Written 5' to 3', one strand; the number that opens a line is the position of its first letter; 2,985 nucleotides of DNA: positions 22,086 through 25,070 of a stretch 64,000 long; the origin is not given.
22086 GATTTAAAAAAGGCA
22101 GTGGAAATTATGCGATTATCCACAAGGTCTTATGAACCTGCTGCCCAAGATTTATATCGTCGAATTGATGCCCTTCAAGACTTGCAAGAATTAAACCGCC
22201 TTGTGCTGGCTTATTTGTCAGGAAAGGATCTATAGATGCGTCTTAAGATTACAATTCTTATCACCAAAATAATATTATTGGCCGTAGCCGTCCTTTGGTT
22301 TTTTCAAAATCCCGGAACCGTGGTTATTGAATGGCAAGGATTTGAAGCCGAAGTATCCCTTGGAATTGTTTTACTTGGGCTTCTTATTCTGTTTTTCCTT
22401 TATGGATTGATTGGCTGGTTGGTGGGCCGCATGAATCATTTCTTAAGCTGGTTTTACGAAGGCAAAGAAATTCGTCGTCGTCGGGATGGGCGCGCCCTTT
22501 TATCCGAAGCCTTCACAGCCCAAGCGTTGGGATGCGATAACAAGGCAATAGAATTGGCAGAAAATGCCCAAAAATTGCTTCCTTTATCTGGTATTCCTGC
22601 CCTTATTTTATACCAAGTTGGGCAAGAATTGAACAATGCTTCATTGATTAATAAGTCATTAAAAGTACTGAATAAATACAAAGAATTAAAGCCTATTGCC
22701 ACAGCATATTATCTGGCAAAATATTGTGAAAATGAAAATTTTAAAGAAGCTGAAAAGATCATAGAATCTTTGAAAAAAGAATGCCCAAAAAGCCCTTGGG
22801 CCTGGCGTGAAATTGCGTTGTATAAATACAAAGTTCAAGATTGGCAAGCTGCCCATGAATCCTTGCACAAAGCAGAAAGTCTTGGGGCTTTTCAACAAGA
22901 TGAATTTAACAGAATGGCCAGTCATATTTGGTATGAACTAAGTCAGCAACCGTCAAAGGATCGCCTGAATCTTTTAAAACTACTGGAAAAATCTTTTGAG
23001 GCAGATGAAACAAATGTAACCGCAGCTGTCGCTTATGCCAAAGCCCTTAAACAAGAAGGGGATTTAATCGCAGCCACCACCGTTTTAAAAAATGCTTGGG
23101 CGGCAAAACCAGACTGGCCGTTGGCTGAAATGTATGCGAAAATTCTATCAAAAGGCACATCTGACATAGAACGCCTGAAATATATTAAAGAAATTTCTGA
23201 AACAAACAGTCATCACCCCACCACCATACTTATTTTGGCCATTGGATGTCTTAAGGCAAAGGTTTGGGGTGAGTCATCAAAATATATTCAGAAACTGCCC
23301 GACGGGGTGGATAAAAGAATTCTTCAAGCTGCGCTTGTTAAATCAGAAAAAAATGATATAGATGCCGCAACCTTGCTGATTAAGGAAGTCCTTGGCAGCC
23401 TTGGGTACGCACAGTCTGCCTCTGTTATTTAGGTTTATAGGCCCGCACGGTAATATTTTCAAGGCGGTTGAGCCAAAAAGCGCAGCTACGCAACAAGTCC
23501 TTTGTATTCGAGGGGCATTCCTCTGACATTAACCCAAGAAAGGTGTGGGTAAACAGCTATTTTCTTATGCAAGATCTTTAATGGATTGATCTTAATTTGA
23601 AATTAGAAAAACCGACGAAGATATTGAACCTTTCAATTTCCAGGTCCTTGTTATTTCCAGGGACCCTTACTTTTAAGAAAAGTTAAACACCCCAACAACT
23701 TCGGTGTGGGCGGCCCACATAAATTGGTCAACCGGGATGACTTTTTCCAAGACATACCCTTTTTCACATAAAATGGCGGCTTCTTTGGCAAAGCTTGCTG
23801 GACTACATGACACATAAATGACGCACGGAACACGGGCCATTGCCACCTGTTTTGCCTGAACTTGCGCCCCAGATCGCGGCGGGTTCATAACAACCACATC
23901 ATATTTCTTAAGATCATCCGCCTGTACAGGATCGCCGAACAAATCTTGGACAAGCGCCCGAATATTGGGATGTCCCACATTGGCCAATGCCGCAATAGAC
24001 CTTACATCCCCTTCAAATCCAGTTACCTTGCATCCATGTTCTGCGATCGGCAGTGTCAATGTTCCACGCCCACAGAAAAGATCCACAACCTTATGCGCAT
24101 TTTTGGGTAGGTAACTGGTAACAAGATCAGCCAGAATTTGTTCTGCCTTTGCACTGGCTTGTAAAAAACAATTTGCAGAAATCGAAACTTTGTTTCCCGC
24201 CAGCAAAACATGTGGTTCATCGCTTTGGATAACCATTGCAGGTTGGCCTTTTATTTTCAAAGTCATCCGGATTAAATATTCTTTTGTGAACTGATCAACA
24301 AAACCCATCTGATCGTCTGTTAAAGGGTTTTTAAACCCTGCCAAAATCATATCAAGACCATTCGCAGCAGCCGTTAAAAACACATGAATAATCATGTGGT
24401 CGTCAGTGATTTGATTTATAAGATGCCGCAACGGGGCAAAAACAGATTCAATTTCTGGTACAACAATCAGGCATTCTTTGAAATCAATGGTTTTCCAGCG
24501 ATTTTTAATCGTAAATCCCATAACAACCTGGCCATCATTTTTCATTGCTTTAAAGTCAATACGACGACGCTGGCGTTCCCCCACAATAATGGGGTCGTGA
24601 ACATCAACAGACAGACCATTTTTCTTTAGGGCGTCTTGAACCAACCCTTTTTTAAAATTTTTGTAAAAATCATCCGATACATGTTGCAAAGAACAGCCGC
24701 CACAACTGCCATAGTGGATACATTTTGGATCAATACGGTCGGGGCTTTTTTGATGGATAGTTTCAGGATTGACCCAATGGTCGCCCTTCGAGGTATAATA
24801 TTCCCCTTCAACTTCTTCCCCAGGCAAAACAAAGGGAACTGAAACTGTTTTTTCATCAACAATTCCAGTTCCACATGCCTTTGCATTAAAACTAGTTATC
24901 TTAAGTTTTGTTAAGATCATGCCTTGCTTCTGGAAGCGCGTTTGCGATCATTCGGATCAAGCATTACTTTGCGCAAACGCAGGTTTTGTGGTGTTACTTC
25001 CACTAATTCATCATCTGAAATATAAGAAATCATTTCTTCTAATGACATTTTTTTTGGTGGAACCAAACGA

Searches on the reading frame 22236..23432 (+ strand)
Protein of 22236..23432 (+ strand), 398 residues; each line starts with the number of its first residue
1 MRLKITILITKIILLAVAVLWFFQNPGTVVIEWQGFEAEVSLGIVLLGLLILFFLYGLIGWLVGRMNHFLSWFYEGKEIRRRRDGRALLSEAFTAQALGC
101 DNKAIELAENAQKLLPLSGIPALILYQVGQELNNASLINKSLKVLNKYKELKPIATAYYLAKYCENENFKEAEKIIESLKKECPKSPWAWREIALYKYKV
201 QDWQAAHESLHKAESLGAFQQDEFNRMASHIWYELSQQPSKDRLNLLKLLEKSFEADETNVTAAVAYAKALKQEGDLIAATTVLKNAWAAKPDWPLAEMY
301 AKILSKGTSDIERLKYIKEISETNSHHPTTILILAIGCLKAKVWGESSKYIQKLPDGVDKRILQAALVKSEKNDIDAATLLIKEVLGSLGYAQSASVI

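Call 3: search_protein_families(library=pfam, proteins=[window:22236-23432:+], max_evalue=1)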
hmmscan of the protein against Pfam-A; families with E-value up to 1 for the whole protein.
window:22236-23432:+ (398 aa): 8 families
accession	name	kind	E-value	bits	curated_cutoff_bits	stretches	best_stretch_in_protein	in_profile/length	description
PF07219.19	HemY_N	-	4.9e-11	43.1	31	1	27-124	1-98/107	HemY protein N-terminus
PF13428.12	TPR_14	-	2.4e-06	28.1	23.5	2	159-194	7-42/44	Tetratricopeptide repeat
PF14559.12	TPR_19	-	3.7e-05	24.4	25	1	247-297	11-61/68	Tetratricopeptide repeat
PF13371.12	TPR_9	-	0.00065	20.1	35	1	163-211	5-53/73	Tetratricopeptide repeat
PF13830.11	DUF4192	-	0.0021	18.5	27.8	1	242-308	253-318/321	Domain of unknown function (DUF4192)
PF06305.16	LapA_dom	-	0.0065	16.8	28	1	24-63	1-40/64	Lipopolysaccharide assembly protein A domain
PF12895.13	ANAPC3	-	0.031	15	27.2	0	246-302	8-64/82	Anaphase-promoting complex, cyclosome, subunit 3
PF23914.1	TPR_CcmH_CycH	-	0.052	13.8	42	0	157-213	91-147/158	Cytochrome c-type biogenesis protein H TPR domain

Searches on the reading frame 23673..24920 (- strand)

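Call 3: search_protein_families(library=pfam, proteins=[window:23673-24920:-], max_evalue=1)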
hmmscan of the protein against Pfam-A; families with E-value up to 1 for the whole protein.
window:23673-24920:- (415 aa): 11 families
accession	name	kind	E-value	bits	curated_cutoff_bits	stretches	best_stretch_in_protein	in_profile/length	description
PF05958.17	tRNA_U5-meth_tr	-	1.6e-10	41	23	2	336-411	278-352/357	tRNA (Uracil-5-)-methyltransferase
PF05175.20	MTS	-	7.6e-08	32.6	23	1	265-358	21-117/170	Methyltransferase small domain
PF13489.12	Methyltransf_23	-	1.8e-05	25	27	1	260-346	6-88/164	Methyltransferase domain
PF13649.12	Methyltransf_25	-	0.00027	22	27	1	278-345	1-70/97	Methyltransferase domain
PF02475.24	TRM5-TYW2_MTfase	-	0.00058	20.3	28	1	273-368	35-133/164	TRM5/TYW2 methyltransferase domain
PF08242.18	Methyltransf_12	-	0.0012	19.9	30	1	280-346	2-72/98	Methyltransferase domain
PF09445.16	Methyltransf_15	-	0.0034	17.4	22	1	276-355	2-87/165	RNA cap guanine-N2 methyltransferase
PF13847.12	Methyltransf_31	-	0.004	17.3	27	1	274-379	3-95/145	Methyltransferase domain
PF07021.18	MetW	-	0.12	12.5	21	1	273-346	12-82/193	Methionine biosynthesis protein MetW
PF03848.20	TehB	-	0.12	12.2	20.4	1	275-318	31-74/193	Tellurite resistance protein TehB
PF00398.26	RrnaAD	-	0.22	11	24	1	261-327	17-85/263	Ribosomal RNA adenine dimethylase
